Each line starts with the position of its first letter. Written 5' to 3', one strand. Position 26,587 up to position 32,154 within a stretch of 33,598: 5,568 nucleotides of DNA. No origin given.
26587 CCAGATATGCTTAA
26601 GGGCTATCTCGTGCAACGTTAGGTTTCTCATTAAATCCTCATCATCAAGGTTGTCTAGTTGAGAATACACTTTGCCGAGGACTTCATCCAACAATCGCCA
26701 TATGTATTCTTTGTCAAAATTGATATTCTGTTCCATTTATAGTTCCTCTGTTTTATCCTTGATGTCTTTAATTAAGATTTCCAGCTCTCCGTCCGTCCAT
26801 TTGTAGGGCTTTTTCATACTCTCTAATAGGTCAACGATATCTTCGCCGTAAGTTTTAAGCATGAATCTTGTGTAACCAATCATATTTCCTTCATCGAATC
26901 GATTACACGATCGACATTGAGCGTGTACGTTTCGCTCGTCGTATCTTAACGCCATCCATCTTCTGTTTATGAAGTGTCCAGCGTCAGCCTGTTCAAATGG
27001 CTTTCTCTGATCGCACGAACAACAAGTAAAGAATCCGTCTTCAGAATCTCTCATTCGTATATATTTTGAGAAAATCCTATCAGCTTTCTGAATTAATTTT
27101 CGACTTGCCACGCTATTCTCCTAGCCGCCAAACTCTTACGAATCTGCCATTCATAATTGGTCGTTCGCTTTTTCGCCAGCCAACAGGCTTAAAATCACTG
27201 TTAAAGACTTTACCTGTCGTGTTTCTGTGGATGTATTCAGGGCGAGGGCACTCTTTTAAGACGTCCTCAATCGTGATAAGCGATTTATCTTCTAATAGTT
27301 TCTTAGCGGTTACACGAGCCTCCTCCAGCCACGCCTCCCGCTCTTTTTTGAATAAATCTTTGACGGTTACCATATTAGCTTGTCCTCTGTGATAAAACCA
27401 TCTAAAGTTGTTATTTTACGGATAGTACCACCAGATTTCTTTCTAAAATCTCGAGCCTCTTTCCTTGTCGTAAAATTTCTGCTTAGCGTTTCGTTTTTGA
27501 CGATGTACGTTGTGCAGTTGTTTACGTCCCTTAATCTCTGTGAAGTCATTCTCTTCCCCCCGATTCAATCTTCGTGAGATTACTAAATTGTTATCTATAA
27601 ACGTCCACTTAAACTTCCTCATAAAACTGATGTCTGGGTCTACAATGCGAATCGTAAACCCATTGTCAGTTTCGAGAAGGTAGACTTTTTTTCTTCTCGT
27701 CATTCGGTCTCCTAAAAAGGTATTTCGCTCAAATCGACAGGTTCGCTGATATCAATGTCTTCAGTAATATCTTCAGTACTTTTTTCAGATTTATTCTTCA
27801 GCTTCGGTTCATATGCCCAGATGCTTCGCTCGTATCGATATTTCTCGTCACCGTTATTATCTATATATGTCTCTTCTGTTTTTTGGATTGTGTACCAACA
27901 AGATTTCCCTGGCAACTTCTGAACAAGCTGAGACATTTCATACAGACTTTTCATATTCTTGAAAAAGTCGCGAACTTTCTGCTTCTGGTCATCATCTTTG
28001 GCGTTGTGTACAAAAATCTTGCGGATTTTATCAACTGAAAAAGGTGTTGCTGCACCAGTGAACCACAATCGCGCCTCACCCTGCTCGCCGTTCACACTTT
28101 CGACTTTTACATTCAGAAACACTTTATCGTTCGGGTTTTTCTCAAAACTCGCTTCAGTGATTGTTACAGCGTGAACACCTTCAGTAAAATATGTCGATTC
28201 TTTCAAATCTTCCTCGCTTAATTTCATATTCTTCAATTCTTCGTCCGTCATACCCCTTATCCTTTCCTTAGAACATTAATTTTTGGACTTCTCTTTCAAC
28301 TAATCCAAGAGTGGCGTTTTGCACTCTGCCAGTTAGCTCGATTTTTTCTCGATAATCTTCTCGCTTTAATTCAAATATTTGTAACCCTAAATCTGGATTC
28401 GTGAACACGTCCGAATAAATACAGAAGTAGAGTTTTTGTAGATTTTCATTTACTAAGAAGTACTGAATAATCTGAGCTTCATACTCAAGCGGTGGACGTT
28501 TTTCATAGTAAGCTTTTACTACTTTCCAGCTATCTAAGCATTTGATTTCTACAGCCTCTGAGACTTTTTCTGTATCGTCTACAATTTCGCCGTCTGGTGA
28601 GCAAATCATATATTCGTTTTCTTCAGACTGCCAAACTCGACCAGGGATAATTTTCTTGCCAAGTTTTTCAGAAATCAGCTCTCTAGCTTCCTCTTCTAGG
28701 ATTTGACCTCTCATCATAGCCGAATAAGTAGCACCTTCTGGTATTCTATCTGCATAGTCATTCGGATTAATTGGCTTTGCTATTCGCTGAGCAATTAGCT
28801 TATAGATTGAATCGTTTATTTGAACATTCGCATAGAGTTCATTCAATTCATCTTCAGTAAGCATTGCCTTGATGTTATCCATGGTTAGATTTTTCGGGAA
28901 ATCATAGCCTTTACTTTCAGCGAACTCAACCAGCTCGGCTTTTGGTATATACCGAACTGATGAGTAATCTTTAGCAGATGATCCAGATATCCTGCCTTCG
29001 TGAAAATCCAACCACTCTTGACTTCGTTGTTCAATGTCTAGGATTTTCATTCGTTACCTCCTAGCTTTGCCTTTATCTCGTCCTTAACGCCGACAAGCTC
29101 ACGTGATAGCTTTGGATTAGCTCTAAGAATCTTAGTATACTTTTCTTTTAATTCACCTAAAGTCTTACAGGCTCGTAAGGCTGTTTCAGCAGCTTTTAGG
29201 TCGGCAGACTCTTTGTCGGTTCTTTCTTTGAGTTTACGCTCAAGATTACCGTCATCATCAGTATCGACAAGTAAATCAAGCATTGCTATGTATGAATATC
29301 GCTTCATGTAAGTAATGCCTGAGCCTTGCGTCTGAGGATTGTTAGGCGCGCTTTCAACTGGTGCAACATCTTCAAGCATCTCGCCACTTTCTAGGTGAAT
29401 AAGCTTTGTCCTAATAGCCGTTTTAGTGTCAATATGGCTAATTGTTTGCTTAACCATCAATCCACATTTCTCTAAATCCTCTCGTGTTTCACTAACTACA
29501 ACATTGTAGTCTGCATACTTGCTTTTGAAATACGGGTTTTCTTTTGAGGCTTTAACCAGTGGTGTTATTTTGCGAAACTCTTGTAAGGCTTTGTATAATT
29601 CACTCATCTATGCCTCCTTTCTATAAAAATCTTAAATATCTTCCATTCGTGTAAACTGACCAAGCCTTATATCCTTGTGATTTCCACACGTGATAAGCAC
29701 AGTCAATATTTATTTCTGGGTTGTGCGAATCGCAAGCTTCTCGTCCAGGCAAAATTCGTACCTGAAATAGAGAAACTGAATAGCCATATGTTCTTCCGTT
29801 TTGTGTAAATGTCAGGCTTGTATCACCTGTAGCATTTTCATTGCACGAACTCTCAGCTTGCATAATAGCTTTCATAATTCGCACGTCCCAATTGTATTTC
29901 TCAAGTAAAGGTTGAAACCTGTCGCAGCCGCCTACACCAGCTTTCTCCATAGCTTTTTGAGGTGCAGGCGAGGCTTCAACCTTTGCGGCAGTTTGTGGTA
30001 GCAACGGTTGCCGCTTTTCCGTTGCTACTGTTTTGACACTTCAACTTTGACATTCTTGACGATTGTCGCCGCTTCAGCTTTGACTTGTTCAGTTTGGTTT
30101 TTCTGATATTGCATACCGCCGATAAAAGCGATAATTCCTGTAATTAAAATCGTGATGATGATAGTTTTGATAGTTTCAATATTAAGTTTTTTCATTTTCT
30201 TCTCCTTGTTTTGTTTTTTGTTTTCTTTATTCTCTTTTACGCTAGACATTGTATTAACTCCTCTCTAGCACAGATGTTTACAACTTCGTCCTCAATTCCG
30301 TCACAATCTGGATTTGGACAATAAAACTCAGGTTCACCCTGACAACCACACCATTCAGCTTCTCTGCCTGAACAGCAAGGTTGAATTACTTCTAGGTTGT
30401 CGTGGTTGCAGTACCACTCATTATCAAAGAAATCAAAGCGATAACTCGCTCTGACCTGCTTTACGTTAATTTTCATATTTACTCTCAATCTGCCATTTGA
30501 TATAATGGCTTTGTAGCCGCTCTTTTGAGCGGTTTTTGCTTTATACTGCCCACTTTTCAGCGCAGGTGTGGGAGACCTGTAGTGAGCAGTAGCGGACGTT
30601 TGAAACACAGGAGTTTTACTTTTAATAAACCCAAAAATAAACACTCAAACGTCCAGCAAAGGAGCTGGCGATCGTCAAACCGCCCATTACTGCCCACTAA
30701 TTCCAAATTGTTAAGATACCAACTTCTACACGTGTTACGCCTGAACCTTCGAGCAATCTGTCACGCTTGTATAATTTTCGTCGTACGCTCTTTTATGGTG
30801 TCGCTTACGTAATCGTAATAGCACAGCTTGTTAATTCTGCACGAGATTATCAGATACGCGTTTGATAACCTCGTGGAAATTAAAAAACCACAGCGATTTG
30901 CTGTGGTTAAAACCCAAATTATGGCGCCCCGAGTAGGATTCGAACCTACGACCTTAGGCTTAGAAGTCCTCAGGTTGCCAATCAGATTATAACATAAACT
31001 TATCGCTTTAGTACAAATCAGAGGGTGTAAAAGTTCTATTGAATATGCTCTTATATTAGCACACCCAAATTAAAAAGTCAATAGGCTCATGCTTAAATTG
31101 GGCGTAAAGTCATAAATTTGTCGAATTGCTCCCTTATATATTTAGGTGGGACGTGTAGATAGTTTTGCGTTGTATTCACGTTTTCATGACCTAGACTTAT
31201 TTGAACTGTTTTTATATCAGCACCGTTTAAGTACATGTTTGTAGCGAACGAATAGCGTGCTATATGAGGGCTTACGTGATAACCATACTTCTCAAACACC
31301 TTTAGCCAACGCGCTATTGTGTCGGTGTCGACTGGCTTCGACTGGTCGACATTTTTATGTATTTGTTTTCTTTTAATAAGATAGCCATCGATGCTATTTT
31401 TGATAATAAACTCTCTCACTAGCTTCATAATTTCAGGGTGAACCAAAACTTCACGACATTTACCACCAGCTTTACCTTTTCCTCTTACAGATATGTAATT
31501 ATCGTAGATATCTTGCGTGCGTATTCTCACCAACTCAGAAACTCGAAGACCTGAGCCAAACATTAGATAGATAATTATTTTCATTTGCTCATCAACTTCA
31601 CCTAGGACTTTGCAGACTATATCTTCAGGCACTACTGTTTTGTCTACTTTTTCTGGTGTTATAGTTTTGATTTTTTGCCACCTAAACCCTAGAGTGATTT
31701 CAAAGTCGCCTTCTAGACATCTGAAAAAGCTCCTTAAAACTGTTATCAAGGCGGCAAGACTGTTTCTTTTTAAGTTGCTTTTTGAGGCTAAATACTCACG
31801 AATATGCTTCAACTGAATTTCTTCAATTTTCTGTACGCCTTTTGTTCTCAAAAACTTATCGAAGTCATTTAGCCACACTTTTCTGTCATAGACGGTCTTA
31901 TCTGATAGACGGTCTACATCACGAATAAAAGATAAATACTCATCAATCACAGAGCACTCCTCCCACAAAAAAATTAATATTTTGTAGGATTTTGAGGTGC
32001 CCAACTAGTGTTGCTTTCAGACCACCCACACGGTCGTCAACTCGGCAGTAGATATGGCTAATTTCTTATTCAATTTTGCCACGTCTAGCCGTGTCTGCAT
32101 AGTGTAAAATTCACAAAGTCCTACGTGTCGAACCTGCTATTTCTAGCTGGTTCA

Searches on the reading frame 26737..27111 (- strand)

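Call 17: search_protein_families(library=phrogs, proteins=[window:26737-27111:-], max_evalue=0.001)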
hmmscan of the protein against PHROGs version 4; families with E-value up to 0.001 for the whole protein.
window:26737-27111:- (124 aa): 4 families
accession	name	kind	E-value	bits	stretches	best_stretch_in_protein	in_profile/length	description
phrog_5034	-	DNA, RNA and nucleotide metabolism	8.5e-36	124.1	1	4-124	12-130/138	NinG/ Rap DNA junction specific endonuclease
phrog_171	-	DNA, RNA and nucleotide metabolism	2.2e-29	104.4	1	5-124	105-221/452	NinG/ Rap DNA junction specific endonuclease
phrog_4916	-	unknown function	2.3e-05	25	1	63-111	2-50/71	-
phrog_12986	-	unknown function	3.6e-05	24.9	1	5-66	72-130/130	-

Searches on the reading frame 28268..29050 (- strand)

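Call 17: search_protein_families(library=phrogs, proteins=[window:28268-29050:-], max_evalue=0.001)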
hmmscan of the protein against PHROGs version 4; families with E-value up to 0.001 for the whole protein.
window:28268-29050:- (260 aa): 2 families
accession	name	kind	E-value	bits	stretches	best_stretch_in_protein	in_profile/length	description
phrog_434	-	DNA, RNA and nucleotide metabolism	1.5e-16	61.6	1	106-210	100-203/372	RecE-like recombination exonuclease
phrog_149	-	DNA, RNA and nucleotide metabolism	3.1e-10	40.1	1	4-232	595-776/1242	exonuclease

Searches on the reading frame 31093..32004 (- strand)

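Call 17: search_protein_families(library=phrogs, proteins=[window:31093-32004:-], max_evalue=0.001)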
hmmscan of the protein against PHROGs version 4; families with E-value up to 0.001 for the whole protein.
window:31093-32004:- (303 aa): 7 families
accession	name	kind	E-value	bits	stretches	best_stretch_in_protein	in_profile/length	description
phrog_1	-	integration and excision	2.1e-39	137.3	1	19-300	169-450/611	integrase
phrog_216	-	integration and excision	2.1e-28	100.3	1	132-299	66-238/301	integrase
phrog_5127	-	integration and excision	4e-08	34.1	1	59-169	135-240/355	integrase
phrog_7685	-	integration and excision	5.2e-08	33.7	1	169-297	111-235/240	integrase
phrog_7269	-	integration and excision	6.1e-08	33.5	1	225-296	8-80/89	integrase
phrog_23271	-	unknown function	7.6e-07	30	1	238-286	3-51/67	-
phrog_34557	-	integration and excision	5.9e-05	23.9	1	236-291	117-172/183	integrase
